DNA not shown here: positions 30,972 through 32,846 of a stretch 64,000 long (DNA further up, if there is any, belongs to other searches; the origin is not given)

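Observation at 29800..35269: Divergent lipid-linked glycan modification module (Wzx flippase, GT-C transferase, GtrA, SDR epimerase, aldolase-like fusion protein) lacking a GT2 polyprenyl-phosphate sugar synthase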

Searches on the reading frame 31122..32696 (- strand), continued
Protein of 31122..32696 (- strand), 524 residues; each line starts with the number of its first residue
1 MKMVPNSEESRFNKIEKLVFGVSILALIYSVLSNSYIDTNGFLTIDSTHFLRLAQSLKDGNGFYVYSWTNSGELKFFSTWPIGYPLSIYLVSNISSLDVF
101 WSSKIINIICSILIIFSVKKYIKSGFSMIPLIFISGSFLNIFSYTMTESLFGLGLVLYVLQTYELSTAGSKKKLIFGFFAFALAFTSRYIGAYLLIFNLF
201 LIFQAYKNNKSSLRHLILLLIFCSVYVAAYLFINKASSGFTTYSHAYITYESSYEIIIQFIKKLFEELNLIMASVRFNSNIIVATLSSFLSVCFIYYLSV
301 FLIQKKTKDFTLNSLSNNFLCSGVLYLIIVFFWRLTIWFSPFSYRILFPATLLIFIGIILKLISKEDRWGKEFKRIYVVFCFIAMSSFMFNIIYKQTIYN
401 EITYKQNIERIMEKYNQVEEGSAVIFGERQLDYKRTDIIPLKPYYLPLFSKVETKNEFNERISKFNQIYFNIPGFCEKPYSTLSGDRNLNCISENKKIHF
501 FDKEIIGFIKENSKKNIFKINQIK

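Call 85: search_protein_families(library=ncbifam, proteins=[L167:3641-4528:+, L116:3951-5399:+, L129:7192-7929:+, L113:1956-3260:+, L131:412-1815:+, L147:2-1159:-, L149:9449-11191:+, L116:5362-5865:+, L114:2858-3508:+, L149:6825-7919:+], max_evalue=0.00001)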
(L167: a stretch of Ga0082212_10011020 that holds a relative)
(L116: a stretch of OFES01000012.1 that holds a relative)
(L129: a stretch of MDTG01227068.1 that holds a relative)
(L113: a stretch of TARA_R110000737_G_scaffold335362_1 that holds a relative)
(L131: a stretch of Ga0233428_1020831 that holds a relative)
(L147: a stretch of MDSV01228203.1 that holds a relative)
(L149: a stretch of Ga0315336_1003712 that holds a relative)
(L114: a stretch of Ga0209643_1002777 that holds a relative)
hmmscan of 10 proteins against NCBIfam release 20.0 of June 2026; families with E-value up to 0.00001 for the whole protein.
L167:3641-4528:+ (296 aa): 11 families
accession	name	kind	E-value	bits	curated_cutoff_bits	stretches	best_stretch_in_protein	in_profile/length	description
NF008978.0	PRK12324.1-4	equivalog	5.3e-62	209.6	207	1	12-292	32-320/322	decaprenyl-phosphate phosphoribosyltransferase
NF008977.0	PRK12324.1-2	equivalog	2.1e-58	198.1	234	1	12-292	2-288/297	decaprenyl-phosphate phosphoribosyltransferase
NF006088.0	PRK08238.1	equivalog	2.9e-57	194.4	351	1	7-284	187-473/482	UbiA family prenyltransferase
NF008976.0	PRK12324.1-1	equivalog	3.7e-43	148.1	474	1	15-281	21-293/306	decaprenyl-phosphate phosphoribosyltransferase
NF009523.0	PRK12884.1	equivalog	4.6e-15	55.6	269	1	11-285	3-275/279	prenyltransferase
TIGR01473.1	cyoE_ctaB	equivalog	1.9e-10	41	210.3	1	13-143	1-131/281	heme o synthase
NF009521.0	PRK12882.1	equivalog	1.4e-06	27.7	296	1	11-178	4-167/280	geranylgeranylglycerol-phosphate geranylgeranyltransferase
NF003349.0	PRK04375.1-2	equivalog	1.7e-06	27.5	246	1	9-141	22-153/318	heme o synthase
NF003348.0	PRK04375.1-1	equivalog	2.4e-06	27.1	285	1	12-141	3-131/292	heme o synthase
TIGR01474.1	ubiA_proteo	equivalog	2.9e-06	27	275.45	1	13-258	2-250/282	4-hydroxybenzoate octaprenyltransferase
NF005742.0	PRK07566.1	equivalog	5.2e-06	25.8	313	1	7-175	23-194/315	chlorophyll synthase ChlG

L116:3951-5399:+ (483 aa): 11 families
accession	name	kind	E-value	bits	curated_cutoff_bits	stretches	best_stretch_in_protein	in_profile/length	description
NF006088.0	PRK08238.1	equivalog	2.7e-194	646.3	351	1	13-482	12-479/482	UbiA family prenyltransferase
NF008978.0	PRK12324.1-4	equivalog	1.2e-44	152.6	207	1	176-482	14-318/322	decaprenyl-phosphate phosphoribosyltransferase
NF008977.0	PRK12324.1-2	equivalog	5.7e-40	137.5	234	1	193-480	2-284/297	decaprenyl-phosphate phosphoribosyltransferase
NF008976.0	PRK12324.1-1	equivalog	2.4e-32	112.5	474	1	190-400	15-228/306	decaprenyl-phosphate phosphoribosyltransferase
NF009523.0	PRK12884.1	equivalog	9.4e-15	54.5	269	1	193-360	4-167/279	prenyltransferase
TIGR01475.1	ubiA_other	subfamily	2e-09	37.3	180.8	1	215-415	26-219/282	UbiA-like polyprenyltransferase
TIGR01474.1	ubiA_proteo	equivalog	3.8e-09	36.5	275.45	1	194-343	2-154/282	4-hydroxybenzoate octaprenyltransferase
NF009522.0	PRK12883.1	equivalog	1.2e-07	31.5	353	1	193-360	3-166/279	geranylgeranylglycerol-phosphate geranylgeranyltransferase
TIGR01473.1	cyoE_ctaB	equivalog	3.1e-07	30.4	210.3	1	217-331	26-139/281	heme o synthase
NF009609.0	PRK13106.1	equivalog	1.2e-06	28.1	349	1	226-344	48-163/301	prenyltransferase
NF003349.0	PRK04375.1-2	equivalog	1.6e-06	27.5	246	1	184-327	16-159/318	heme o synthase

L129:7192-7929:+ (246 aa): 118 families (the best 25 are shown)
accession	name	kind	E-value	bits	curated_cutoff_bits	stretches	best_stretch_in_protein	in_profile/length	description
NF005489.0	PRK07102.1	equivalog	2.9e-94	315.2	267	1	4-246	1-243/243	SDR family oxidoreductase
NF053786.1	DcplherypntRedDprE2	equivalog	1.4e-46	159.2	250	1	7-246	11-252/252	decaprenylphospho-beta-D-erythro-pentofuranosid-2-ulose 2-reductase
NF004110.0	PRK05599.1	equivalog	6.4e-34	117.6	362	1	7-243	3-243/246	SDR family oxidoreductase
NF005437.0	PRK07024.1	equivalog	2e-28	99.5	266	1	5-243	5-245/259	SDR family oxidoreductase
NF047420.2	EF_P_mod_YmfI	equivalog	5.4e-23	82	238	1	7-193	2-187/236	elongation factor P 5-aminopentanone reductase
NF006099.0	PRK08251.1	equivalog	8.6e-23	80.8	253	1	7-244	7-249/250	SDR family oxidoreductase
NF004765.0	PRK06101.1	equivalog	6.4e-21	74.6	406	1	5-240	2-230/241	SDR family oxidoreductase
NF005559.1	PRK07231.1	subfamily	4.4e-19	69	215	1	6-192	6-194/249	glucose 1-dehydrogenase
TIGR01830.1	3oxo_ACP_reduc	equivalog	1.8e-18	67.1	297.75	1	7-193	1-190/239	3-oxoacyl-[acyl-carrier-protein] reductase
NF009466.0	PRK12826.1-2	subfamily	2.9e-18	66.3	222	1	6-192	5-195/248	3-oxoacyl-ACP reductase FabG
NF006118.0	PRK08264.1-4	subfamily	4e-18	65.8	279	1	6-236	7-230/244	SDR family oxidoreductase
NF005672.0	PRK07454.1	equivalog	2.7e-17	62.8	234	1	4-189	6-193/241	SDR family oxidoreductase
NF005878.0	PRK07825.1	subfamily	7.1e-17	61.7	287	1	6-237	11-241/278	short chain dehydrogenase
NF005806.0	PRK07666.1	equivalog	8.8e-17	61.2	286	1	7-195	10-200/239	3-ketoacyl-ACP reductase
NF052558.1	MBtsdlDhBudC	equivalog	2.7e-16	59.9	270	1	3-196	2-194/250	meso-2,3-butanediol dehydrogenase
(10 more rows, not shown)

L113:1956-3260:+ (435 aa): 7 families
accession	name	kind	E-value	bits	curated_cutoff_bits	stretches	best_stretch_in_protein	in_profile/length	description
NF053785.1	DcplphribOxDprE1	equivalog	7.8e-117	391.2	500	1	5-433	4-447/449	decaprenylphosphoryl-beta-D-ribose oxidase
TIGR01678.1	FAD_lactone_ox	subfamily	1e-19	70.8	396.8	1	34-176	37-179/438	sugar 1,4-lactone oxidase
TIGR01679.1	bact_FAD_ox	subfamily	1.8e-17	63.3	292.25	1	23-427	19-411/419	FAD-linked oxidoreductase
TIGR01677.1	pln_FAD_oxido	subfamily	5.1e-13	48.4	383.1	1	54-215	83-250/560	FAD-dependent oxidoreductase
NF008439.0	PRK11282.1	equivalog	1.2e-09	37.6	284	1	32-211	19-204/358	glycolate oxidase subunit GlcE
TIGR00387.1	glcD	equivalog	5.2e-09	35.4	567.9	1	37-172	23-157/413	glycolate oxidase subunit GlcD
TIGR01676.1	GLDHase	equivalog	1.4e-06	27.4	458.25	1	32-188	81-236/541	L-galactonolactone dehydrogenase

L131:412-1815:+ (468 aa): 22 families
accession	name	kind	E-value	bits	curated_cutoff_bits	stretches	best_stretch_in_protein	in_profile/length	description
TIGR02026.1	BchE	equivalog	5.6e-60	203.6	481.35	1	27-429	17-430/497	magnesium-protoporphyrin IX monomethyl ester anaerobic oxidative cyclase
TIGR03471.1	HpnJ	equivalog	5.6e-50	170.6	577.6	1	50-440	48-446/472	hopanoid biosynthesis associated radical SAM protein HpnJ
TIGR04072.2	rSAM_ladder_B12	equivalog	1.9e-45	155.4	360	1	32-394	18-381/443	lipid biosynthesis B12-binding/radical SAM protein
TIGR04385.1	B12_rSAM_cofa1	equivalog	1.4e-39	136.6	450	1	31-394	19-403/438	B12 lower ligand biosynthesis radical SAM protein BzaD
NF038361.1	rSAM_Sden_1168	equivalog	1.3e-38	132.9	575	1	29-392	82-480/560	Sden_1168 family B12-binding radical SAM P-methyltransferase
TIGR04479.1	bcpD_PhpK_rSAM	subfamily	1.5e-38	132.5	600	1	27-367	67-413/504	PhpK family radical SAM P-methyltransferase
NF050148.1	rSAM_ApyD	equivalog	7.5e-38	130.3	750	1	31-359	24-362/645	RiPP biosynthesis radical SAM protein ApyD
TIGR04295.1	B12_rSAM_oligo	hypoth_equivalog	8.5e-37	126.8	400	1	32-320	25-318/422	TIGR04295 family B12-binding domain-containing radical SAM protein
TIGR04367.1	HpnR_B12_rSAM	equivalog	5.4e-27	94.5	650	1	30-399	20-385/490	hopanoid C-3 methylase HpnR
TIGR03975.1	rSAM_ocin_1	subfamily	2.1e-26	92.6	281.85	1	62-359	118-426/606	RiPP maturation radical SAM C-methyltransferase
TIGR04190.1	B12_SAM_Ta0216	equivalog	1.1e-25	90.3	500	1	32-368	37-399/554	TIGR04190 family B12-binding domain/radical SAM domain protein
NF033070.1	rSAM_AprD4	equivalog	5.2e-25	88.2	500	1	166-394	164-399/456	AprD4 family radical SAM diol-dehydratase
TIGR04013.1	B12_SAM_MJ_1487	hypoth_equivalog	5.7e-24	84.7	251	1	61-225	31-182/382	TIGR04013 family B12-binding domain/radical SAM domain-containing protein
TIGR04014.1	B12_SAM_MJ_0865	equivalog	6.3e-24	84.5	360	2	279-388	252-361/434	methyl-coenzyme M reductase glutamine C-methyltransferase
TIGR04428.1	B12_rSAM_trp_MT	equivalog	1.3e-18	66.8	500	2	30-166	14-163/558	tryptophan 2-C-methyltransferase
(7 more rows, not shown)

L147:2-1159:- (386 aa): 27 families (the best 25 are shown)
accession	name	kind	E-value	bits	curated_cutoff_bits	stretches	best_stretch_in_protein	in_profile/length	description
TIGR03466.1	HpnA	hypoth_equivalog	1.1e-30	106.6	367.65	1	48-359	3-325/327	hopanoid-associated sugar epimerase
TIGR04180.1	EDH_00030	hypoth_equivalog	1.5e-25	89.9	475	1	49-285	2-257/297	NAD-dependent 4,6-dehydratase LegB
TIGR01179.1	galE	equivalog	9.7e-25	87.1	262.3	1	49-210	3-179/332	UDP-glucose 4-epimerase GalE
TIGR01181.1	dTDP_gluc_dehyt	equivalog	2.9e-24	85.7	365.1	1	49-362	3-318/321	dTDP-glucose 4,6-dehydratase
NF042422.1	oxyalk_red_OleD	equivalog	6.4e-23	81.6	580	1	49-262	4-222/329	2-alkyl-3-oxoalkanoate reductase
TIGR01746.1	Thioester-redct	subfamily_domain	1.7e-20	73.6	213.35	1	83-217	59-205/371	thioester reductase domain-containing protein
NF052578.1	StrlDmthSdmBMthl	equivalog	2.2e-19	70.4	600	1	48-294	3-253/328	sterol demethylase protein SdmB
TIGR02197.1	heptose_epim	equivalog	1.3e-18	67.3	274.6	1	49-190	2-150/316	ADP-glyceromanno-heptose 6-epimerase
NF042423.1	oxyalk_red_Shew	equivalog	8.9e-16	57.9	580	1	48-246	11-212/331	2-alkyl-3-oxoalkanoate reductase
NF007956.0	PRK10675.1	subfamily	4e-15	55.8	394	1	49-204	4-177/338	UDP-glucose 4-epimerase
NF043036.1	ErythonDh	equivalog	5.5e-15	55.4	325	1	49-190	4-161/321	D-erythronate dehydrogenase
TIGR03589.1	PseB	equivalog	7.4e-14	51.4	407.75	1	49-232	8-192/324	UDP-N-acetylglucosamine 4,6-dehydratase (inverting)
TIGR01214.1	rmlD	equivalog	5.6e-13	48.6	224.05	1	49-269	3-211/285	dTDP-4-dehydrorhamnose reductase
TIGR01777.1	yfcH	hypoth_equivalog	5.9e-13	49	207.35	1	49-265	2-222/292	TIGR01777 family oxidoreductase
NF005539.0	PRK07201.1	equivalog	8.7e-12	44.5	549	1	48-215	3-185/657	SDR family oxidoreductase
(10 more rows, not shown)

L149:9449-11191:+ (581 aa): 181 families (the best 25 are shown)
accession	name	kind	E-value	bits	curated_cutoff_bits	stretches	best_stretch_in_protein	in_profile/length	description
NF050066.1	LPSTprtrPglK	equivalog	1.1e-78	265.1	1000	1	11-581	2-555/558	BC-type lipopolysaccharide transporter PglK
TIGR02857.1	CydD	equivalog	1.4e-58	199.1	435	1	72-581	33-529/529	thiol reductant ABC exporter subunit CydD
TIGR02203.1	MsbA_lipidA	equivalog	3.4e-55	187.6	602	1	69-579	41-539/572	lipid A export permease/ATP-binding protein MsbA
TIGR03375.1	type_I_sec_LssB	subfamily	4.5e-52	177.3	693.1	1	172-579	276-672/696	type I secretion system permease/ATPase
NF008364.0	PRK11160.1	equivalog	5.6e-52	177.1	630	1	164-579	141-545/575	heme ABC transporter ATP-binding protein/permease CydC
NF045513.1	HepA_fam_ABC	equivalog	1.1e-50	172.7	725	1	29-579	39-579/610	heterocyst formation ABC transporter subunit HepA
TIGR03796.1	NHLM_micro_ABC1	equivalog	2.1e-43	148.6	853.3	1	38-579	159-682/710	NHLP family bacteriocin export ABC transporter peptidase/permease/ATPase subunit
TIGR01846.1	type_I_sec_HlyB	subfamily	3.6e-42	144.5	725.55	1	15-580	111-663/694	type I secretion system permease/ATPase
TIGR02868.1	CydC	equivalog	7.3e-42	143.7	329.05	1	167-568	137-529/530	thiol reductant ABC exporter subunit CydC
TIGR02204.1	MsbA_rel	hypoth_equivalog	9.9e-42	143.3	780.4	1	169-579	146-545/576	ABC transporter, permease/ATP-binding protein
NF010178.0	PRK13657.1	equivalog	1.6e-39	135.9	733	1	159-568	131-529/588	glucan ABC transporter ATP-binding protein/ permease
TIGR00958.1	3a01208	subfamily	7.2e-39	133.6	874.6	1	371-579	478-684/711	antigen peptide transporter 2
NF008381.0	PRK11176.1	equivalog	2.8e-37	128.3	867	1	79-578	61-548/582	lipid A ABC transporter ATP-binding protein/permease MsbA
NF008056.1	PRK10790.1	equivalog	2.6e-36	125.3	746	1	169-573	147-539/584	SmdB family multidrug efflux ABC transporter permease/ATP-binding protein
NF008379.0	PRK11174.1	equivalog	3.9e-35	121.6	684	1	75-579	56-554/588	heme ABC transporter permease/ATP-binding protein CydD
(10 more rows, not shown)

L116:5362-5865:+ (168 aa): 1 family
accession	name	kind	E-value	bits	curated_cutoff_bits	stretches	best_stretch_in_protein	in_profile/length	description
NF037976.1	gtrA_1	subfamily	2.4e-54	182.8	50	1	38-162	2-126/126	GtrA family protein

L114:2858-3508:+ (217 aa): 5 families
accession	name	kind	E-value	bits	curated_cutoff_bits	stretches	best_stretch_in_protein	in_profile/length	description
TIGR01490.1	HAD-SF-IB-hyp1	subfamily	2.3e-37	129.2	98.3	1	26-214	2-196/202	HAD-IB family hydrolase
TIGR01488.1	HAD-SF-IB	subfamily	4.9e-29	101.5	45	1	26-207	2-176/177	HAD-IB family phosphatase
NF052360.1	HolPasePseu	equivalog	2.8e-11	43.5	280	1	90-209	69-192/218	histidinol-phosphatase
TIGR01545.1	YfhB_g-proteo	equivalog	1.1e-06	28.7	259.25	1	23-212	5-198/210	phosphatidylglycerophosphatase C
NF052359.1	HolPaseNeis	equivalog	2.2e-06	27.5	400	0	96-209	75-195/221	histidinol-phosphatase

L149:6825-7919:+ (365 aa): 16 families
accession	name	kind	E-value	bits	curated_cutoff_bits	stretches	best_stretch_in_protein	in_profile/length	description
NF047588.1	GlcsyltransPgfSStrep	equivalog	1.7e-21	76.7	500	1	7-270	2-251/308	glycosyltransferase PgfS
NF007986.1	PRK10714.1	equivalog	4.7e-21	75.1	529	1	7-264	7-252/316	undecaprenyl-phosphate 4-deoxy-4-formamido-L-arabinose transferase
TIGR03937.1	PgaC_IcaA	equivalog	2.1e-14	53.3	422.3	1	6-118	45-156/407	poly-beta-1,6-N-acetyl-D-glucosamine synthase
NF058614.1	PPMAGASynPpgS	equivalog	5.7e-14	52.1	370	1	10-235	4-221/226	polyprenyl-phospho-N-acetylgalactosaminyl synthase PpgS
TIGR04182.1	glyco_TIGR04182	equivalog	4.2e-12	46.1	325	1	8-219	2-202/293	S-layer glycoprotein N-glycosyltransferase AglJ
NF007482.0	PRK10073.1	equivalog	2.6e-11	43.1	423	1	2-112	2-110/334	glycosyltransferase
NF041875.1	EPS_EpsD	equivalog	7.3e-11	42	370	1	8-131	1-123/325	exopolysaccharide biosynthesis glycosyltransferase EpsD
TIGR04283.1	glyco_like_mftF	equivalog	3.6e-10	39.8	182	1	8-112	1-97/221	TIGR04283 family arsenosugar biosynthesis glycosyltransferase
NF038302.1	EPS_HpsE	equivalog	1.2e-09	37.6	300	1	6-108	1-107/307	hormogonium polysaccharide biosynthesis glycosyltransferase HpsE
NF045692.1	OglycostaseCruG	equivalog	7.7e-09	35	600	1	8-121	43-162/386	2'-O-glycosyltransferase CruG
NF050050.1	ProtGlycPglI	equivalog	2e-08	34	500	1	7-125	3-121/306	GalNAc(5)-diNAcBac-PP-undecaprenol beta-1,3-glucosyltransferase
NF041391.1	DPhHxTase_Halo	equivalog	4.3e-07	29.1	375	1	14-219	3-193/213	dolichyl-phosphate hexose transferase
NF010496.0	PRK13915.1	equivalog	5.4e-07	29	262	1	3-110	28-140/307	glucosyl-3-phosphoglycerate synthase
NF047683.1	TeichurnBiosyTuaG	equivalog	1.7e-06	27.9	400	1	3-115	3-114/252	teichuronic acid biosynthesis protein TuaG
TIGR03965.1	mycofact_glyco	equivalog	2.7e-06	26.5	280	1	7-114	75-181/467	mycofactocin biosynthesis glycosyltransferase MftF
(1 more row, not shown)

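Call 86: search_protein_families(library=pfam, proteins=[L167:3641-4528:+, L116:3951-5399:+, L129:7192-7929:+, L113:1956-3260:+, L131:412-1815:+, L147:2-1159:-, L149:9449-11191:+, L116:5362-5865:+, L114:2858-3508:+, L149:6825-7919:+], max_evalue=0.0001)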
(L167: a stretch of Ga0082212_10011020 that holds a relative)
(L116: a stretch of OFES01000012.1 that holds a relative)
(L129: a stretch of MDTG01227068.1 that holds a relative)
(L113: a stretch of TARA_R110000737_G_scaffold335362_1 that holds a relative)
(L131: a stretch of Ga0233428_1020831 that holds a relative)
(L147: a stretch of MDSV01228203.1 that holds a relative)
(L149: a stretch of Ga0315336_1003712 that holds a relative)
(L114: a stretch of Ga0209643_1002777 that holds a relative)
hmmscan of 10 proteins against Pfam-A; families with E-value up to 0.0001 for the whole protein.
L167:3641-4528:+ (296 aa): 1 family
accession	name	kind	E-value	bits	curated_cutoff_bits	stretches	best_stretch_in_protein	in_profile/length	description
PF01040.23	UbiA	-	2.2e-22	80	34.2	1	35-260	10-235/250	UbiA prenyltransferase family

L116:3951-5399:+ (483 aa): 2 families
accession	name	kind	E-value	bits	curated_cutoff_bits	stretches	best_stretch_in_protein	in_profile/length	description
PF01040.23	UbiA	-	1.5e-22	80.5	34.2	1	215-460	10-243/250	UbiA prenyltransferase family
PF12710.13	HAD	-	1e-06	29.8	27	1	16-124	2-134/189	haloacid dehalogenase-like hydrolase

L129:7192-7929:+ (246 aa): 3 families
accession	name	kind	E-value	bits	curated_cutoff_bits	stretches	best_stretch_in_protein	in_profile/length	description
PF00106.31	adh_short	-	2.1e-29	102.9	26.6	1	7-192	3-190/195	short chain dehydrogenase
PF13561.12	adh_short_C2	-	1.5e-15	57.9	27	1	14-193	6-185/236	Enoyl-(Acyl carrier protein) reductase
PF08659.16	KR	-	1.3e-08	35.4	22.6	1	7-157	3-155/180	KR domain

L113:1956-3260:+ (435 aa): 1 family
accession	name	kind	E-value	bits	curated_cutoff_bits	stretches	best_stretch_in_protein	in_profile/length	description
PF01565.28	FAD_binding_4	-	3.3e-17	62.9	26.4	1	34-147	23-139/139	FAD binding domain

L131:412-1815:+ (468 aa): 2 families
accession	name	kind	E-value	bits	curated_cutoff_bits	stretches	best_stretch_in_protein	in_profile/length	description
PF02310.24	B12-binding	-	1.9e-25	89.5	32.1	1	24-137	6-120/121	B12 binding domain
PF04055.27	Radical_SAM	-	3.6e-20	73.2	29.5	1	203-359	4-165/166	Radical SAM superfamily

L147:2-1159:- (386 aa): 8 families
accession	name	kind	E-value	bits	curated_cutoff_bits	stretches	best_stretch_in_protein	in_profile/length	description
PF01370.27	Epimerase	-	9.6e-41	140.2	20.9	1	49-266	2-240/240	NAD dependent epimerase/dehydratase family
PF01073.25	3Beta_HSD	-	2.3e-29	102.7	22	1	49-254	1-228/280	3-beta hydroxysteroid dehydrogenase/isomerase family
PF16363.11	GDP_Man_Dehyd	-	1.6e-26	94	27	1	49-348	1-329/332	GDP-mannose 4,6 dehydratase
PF07993.18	NAD_binding_4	-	7.7e-21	74.8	20.1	1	83-217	59-217/258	Male sterility protein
PF04321.23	RmlD_sub_bind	-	8e-17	61.7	27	1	49-251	4-193/287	RmlD substrate binding domain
PF13460.12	NAD_binding_10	-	8.7e-12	45.7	27.2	1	52-206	1-145/184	NAD(P)H-binding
PF02719.21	Polysacc_synt_2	-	4.1e-10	39.7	20.2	1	49-196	2-156/293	Polysaccharide biosynthesis protein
PF05368.20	NmrA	-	5e-06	26.7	27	1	49-149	6-102/298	NmrA-like family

L149:9449-11191:+ (581 aa): 3 families
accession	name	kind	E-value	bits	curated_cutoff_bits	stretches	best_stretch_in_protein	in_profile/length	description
PF00005.33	ABC_tran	-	2.9e-28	99.6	25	1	390-539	2-137/137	ABC transporter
PF02463.25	SMC_N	-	5.5e-07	29.7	40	1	401-580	26-210/220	RecF/RecN/SMC N terminal domain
PF13304.12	AAA_21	-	3.5e-06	27.7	27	0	478-573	220-304/304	AAA domain, putative AbiEii toxin, Type IV TA system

L116:5362-5865:+ (168 aa): 1 family
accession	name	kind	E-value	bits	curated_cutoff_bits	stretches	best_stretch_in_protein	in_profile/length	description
PF04138.20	GtrA_DPMS_TM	-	5.2e-09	36.8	26.1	1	41-162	2-117/117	GtrA/DPMS, transmembrane domain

L114:2858-3508:+ (217 aa): 1 family
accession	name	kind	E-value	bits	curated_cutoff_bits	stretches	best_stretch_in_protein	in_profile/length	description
PF12710.13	HAD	-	1.4e-32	114.1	27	1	27-205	2-188/189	haloacid dehalogenase-like hydrolase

L149:6825-7919:+ (365 aa): 3 families
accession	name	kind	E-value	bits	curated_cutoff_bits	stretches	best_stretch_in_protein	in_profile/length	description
PF00535.33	Glycos_transf_2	-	2e-33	116.1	23.3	1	9-171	1-164/168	Glycosyl transferase family 2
PF04138.20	GtrA_DPMS_TM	-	2.8e-16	60.2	26.1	1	245-362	1-117/117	GtrA/DPMS, transmembrane domain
PF13641.12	Glyco_tranf_2_3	-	6.7e-06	26.7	27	1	8-129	3-129/230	Glycosyltransferase like family 2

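Call 89: search_dna_similar(query=window:31122-32696:-, collection=phages, mode=protein, max_evalue=0.001, max_rows=10)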
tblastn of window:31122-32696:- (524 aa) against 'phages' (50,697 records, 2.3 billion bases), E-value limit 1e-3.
No match.

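Call 90: search_dna_similar(query=window:31122-32696:-, collection=plasmids, mode=protein, max_evalue=0.001, max_rows=10)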
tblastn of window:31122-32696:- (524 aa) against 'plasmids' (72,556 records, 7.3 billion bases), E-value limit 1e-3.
No match.
